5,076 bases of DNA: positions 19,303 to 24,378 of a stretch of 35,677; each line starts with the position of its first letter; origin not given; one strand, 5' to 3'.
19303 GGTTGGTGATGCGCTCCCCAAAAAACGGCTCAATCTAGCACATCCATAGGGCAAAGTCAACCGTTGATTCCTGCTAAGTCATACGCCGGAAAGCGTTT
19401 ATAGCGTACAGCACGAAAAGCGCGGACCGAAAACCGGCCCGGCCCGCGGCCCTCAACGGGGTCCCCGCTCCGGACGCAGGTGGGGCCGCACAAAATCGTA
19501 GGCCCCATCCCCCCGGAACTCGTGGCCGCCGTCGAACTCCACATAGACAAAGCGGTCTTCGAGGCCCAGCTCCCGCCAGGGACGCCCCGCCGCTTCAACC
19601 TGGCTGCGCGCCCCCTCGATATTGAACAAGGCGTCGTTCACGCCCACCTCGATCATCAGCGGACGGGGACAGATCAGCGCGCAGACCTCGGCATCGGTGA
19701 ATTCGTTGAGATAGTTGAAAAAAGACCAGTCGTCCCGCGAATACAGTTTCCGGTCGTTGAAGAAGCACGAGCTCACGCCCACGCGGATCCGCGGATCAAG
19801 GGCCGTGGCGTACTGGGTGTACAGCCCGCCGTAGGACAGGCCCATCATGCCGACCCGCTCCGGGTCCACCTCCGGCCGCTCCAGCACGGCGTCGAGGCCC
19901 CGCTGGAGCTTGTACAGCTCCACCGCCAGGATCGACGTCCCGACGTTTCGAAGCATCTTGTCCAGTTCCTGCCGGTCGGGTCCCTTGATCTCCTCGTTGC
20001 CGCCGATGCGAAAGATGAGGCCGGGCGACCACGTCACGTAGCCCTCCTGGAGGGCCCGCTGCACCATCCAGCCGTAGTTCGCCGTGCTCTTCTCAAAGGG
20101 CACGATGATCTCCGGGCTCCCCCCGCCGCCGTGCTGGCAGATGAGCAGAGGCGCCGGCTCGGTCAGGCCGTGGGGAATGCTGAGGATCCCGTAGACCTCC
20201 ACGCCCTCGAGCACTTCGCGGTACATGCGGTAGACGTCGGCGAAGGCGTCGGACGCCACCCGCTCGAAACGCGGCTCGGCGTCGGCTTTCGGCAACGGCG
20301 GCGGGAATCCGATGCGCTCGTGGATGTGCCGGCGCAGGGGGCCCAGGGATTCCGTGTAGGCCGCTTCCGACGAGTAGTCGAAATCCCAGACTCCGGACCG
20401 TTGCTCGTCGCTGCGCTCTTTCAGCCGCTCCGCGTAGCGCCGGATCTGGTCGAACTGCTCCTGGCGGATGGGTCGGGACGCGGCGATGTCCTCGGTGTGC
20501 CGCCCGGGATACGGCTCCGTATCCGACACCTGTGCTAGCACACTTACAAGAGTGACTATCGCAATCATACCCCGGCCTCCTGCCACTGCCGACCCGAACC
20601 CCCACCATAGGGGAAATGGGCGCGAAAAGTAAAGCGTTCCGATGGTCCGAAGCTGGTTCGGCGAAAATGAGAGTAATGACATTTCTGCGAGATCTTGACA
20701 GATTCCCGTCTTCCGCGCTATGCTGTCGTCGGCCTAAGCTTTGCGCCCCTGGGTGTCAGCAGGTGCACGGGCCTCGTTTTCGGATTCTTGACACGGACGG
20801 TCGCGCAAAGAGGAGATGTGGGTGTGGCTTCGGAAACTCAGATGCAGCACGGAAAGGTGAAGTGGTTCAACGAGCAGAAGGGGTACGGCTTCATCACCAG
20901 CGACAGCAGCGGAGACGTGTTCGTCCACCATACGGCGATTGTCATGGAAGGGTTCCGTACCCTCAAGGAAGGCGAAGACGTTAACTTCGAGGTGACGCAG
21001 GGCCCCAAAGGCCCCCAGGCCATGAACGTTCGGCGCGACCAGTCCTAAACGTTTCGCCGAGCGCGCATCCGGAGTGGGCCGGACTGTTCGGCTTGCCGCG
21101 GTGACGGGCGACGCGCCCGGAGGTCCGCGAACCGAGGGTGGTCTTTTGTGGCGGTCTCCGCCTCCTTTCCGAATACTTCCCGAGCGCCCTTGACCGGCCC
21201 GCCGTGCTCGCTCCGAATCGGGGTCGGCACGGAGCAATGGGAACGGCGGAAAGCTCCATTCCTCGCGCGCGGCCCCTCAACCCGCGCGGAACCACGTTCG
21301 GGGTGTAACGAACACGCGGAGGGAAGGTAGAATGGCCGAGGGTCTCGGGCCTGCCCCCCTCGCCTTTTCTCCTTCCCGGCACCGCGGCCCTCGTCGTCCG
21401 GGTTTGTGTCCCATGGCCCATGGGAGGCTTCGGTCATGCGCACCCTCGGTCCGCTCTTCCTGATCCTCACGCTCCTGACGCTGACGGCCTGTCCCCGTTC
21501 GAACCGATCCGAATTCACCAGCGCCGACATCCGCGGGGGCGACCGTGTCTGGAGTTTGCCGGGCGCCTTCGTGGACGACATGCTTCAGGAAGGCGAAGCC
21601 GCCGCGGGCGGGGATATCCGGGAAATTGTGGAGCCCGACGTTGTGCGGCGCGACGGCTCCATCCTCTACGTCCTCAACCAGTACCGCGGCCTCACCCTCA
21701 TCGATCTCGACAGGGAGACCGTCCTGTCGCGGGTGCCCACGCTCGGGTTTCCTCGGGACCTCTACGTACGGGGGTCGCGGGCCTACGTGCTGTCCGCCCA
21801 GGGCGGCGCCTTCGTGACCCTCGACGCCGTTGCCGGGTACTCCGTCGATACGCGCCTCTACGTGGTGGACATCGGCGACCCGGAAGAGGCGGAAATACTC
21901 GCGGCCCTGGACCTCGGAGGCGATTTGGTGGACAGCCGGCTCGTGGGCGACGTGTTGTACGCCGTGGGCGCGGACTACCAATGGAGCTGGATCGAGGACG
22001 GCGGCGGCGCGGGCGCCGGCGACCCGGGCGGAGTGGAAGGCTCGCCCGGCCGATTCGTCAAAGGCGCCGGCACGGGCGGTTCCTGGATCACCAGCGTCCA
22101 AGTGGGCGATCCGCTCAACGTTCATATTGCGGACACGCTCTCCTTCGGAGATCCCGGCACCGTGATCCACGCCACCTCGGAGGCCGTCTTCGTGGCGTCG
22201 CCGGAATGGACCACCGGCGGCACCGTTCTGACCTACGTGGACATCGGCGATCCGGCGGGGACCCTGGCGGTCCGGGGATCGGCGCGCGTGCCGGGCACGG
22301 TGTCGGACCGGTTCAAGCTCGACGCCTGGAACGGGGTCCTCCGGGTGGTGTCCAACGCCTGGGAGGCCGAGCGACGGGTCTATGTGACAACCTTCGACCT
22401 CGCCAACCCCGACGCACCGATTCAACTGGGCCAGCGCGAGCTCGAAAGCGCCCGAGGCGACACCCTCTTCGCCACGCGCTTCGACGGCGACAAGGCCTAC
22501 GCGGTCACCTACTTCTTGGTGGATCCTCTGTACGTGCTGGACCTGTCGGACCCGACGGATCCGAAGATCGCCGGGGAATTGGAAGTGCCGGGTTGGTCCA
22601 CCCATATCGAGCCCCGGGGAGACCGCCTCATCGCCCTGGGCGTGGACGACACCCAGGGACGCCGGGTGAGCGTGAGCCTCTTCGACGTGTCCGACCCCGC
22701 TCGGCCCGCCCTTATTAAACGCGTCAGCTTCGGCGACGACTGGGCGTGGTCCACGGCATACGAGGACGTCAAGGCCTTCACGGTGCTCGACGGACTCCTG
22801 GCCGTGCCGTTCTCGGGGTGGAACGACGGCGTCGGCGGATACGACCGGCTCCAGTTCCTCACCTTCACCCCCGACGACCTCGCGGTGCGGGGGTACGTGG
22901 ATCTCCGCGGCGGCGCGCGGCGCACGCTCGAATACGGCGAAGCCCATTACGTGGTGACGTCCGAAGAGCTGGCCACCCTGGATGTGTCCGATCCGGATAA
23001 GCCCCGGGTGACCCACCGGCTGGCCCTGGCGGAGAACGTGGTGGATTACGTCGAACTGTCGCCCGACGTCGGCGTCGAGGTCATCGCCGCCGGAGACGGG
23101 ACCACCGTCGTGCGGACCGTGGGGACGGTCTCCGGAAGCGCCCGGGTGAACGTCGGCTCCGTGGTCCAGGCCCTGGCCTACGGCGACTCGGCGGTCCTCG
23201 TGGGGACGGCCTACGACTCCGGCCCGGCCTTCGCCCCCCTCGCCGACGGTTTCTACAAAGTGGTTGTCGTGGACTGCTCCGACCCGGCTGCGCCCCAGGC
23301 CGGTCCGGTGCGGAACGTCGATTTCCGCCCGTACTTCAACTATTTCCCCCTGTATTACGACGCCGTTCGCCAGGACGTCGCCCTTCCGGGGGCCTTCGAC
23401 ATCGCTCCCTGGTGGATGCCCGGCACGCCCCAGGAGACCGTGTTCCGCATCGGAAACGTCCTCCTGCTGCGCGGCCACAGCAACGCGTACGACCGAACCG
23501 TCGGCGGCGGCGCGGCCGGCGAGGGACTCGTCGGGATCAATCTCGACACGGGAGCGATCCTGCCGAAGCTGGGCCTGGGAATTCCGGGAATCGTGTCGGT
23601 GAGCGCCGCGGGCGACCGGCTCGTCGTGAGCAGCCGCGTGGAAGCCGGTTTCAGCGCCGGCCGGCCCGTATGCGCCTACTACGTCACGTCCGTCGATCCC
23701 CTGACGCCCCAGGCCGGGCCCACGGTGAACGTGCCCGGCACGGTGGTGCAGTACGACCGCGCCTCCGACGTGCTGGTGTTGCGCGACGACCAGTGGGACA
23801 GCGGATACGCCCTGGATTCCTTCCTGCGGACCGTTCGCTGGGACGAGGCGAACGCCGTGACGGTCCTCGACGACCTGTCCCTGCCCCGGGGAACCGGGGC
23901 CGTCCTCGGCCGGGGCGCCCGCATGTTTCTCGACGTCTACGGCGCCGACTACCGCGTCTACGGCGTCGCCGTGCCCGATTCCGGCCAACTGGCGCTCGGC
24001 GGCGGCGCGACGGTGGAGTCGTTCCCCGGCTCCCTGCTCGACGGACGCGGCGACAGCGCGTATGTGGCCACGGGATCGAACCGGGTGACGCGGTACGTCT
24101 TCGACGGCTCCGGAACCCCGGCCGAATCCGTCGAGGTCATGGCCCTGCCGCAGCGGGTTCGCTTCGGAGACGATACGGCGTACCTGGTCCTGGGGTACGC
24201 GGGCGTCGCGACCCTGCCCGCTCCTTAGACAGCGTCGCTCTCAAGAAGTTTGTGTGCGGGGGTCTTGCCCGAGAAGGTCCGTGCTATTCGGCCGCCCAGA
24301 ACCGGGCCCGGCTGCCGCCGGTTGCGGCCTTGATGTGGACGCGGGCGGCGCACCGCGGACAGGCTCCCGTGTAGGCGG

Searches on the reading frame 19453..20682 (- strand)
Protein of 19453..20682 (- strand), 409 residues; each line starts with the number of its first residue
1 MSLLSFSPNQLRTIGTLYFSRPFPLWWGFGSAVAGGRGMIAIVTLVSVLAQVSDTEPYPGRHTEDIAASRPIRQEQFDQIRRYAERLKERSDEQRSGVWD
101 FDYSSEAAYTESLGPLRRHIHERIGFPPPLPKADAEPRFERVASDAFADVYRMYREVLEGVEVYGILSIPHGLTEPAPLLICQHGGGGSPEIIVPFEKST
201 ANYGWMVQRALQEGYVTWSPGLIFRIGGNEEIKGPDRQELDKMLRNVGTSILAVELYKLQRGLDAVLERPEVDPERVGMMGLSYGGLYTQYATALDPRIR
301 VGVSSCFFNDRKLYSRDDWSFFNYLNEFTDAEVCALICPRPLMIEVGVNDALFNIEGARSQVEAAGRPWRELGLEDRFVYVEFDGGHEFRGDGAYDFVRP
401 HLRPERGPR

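Call 34: search_protein_families(library=pfam, proteins=[window:19453-20682:-], max_evalue=0.00001)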
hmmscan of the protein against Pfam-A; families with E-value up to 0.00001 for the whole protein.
window:19453-20682:- (409 aa): 0 families

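Call 37: search_protein_families(library=pfam, proteins=[window:19453-20682:-], max_evalue=1)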
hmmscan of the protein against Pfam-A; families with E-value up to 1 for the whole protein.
window:19453-20682:- (409 aa): 6 families
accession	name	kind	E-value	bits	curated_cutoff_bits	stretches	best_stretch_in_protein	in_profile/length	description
PF05448.18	AXE1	-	1.4e-05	24.4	21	1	261-303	162-204/321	Acetyl xylan esterase (AXE1)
PF00326.27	Peptidase_S9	-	4.6e-05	23.5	22.6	1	261-318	50-108/213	Prolyl oligopeptidase family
PF01738.24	DLH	-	0.00077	19.5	21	1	205-298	32-120/217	Dienelactone hydrolase family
PF22244.2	GCE_fung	-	0.0033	17.7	27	1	260-303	88-133/231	Glucuronyl esterase, fungi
PF02129.25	Peptidase_S15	-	0.047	13.8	23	1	274-307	94-128/262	X-Pro dipeptidyl-peptidase (S15 family)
PF12697.13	Abhydrolase_6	-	0.072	14.2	26.3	1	261-322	52-108/217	Alpha/beta hydrolase family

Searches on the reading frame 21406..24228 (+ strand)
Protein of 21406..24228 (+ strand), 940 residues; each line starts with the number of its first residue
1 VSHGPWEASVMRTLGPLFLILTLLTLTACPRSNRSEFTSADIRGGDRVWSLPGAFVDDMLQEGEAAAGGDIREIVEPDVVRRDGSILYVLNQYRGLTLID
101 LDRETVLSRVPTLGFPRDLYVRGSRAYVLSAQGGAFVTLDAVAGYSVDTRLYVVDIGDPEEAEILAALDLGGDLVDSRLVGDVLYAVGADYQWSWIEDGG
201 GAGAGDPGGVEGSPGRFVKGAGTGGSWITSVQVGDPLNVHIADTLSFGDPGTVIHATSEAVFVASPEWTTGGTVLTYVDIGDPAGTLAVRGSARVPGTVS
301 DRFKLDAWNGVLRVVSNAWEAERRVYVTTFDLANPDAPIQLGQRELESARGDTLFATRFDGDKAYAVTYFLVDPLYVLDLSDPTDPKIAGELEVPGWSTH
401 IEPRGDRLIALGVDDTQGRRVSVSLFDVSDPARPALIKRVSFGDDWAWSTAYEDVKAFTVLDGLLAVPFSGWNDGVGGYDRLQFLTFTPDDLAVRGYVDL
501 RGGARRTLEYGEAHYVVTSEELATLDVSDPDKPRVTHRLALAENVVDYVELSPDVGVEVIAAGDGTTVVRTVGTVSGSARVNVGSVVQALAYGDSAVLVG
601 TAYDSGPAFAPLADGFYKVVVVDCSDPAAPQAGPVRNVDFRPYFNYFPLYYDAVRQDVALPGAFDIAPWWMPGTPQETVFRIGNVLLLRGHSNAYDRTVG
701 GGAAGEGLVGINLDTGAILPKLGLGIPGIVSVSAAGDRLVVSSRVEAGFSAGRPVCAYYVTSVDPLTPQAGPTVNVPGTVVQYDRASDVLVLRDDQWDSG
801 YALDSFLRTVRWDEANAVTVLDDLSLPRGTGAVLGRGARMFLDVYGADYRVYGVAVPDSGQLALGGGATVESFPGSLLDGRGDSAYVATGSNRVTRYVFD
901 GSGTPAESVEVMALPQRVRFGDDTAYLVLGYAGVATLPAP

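Call 34: search_protein_families(library=pfam, proteins=[window:21406-24228:+], max_evalue=0.00001)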
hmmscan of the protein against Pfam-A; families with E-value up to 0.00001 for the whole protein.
window:21406-24228:+ (940 aa): 2 families
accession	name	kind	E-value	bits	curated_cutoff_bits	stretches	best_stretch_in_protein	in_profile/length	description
PF09826.15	Beta_propel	-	3.3e-63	214.7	22.4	1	73-528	10-493/495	Beta propeller domain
PF08309.17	LVIVD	-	3.8e-06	26.6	20.2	0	613-630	17-34/42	LVIVD repeat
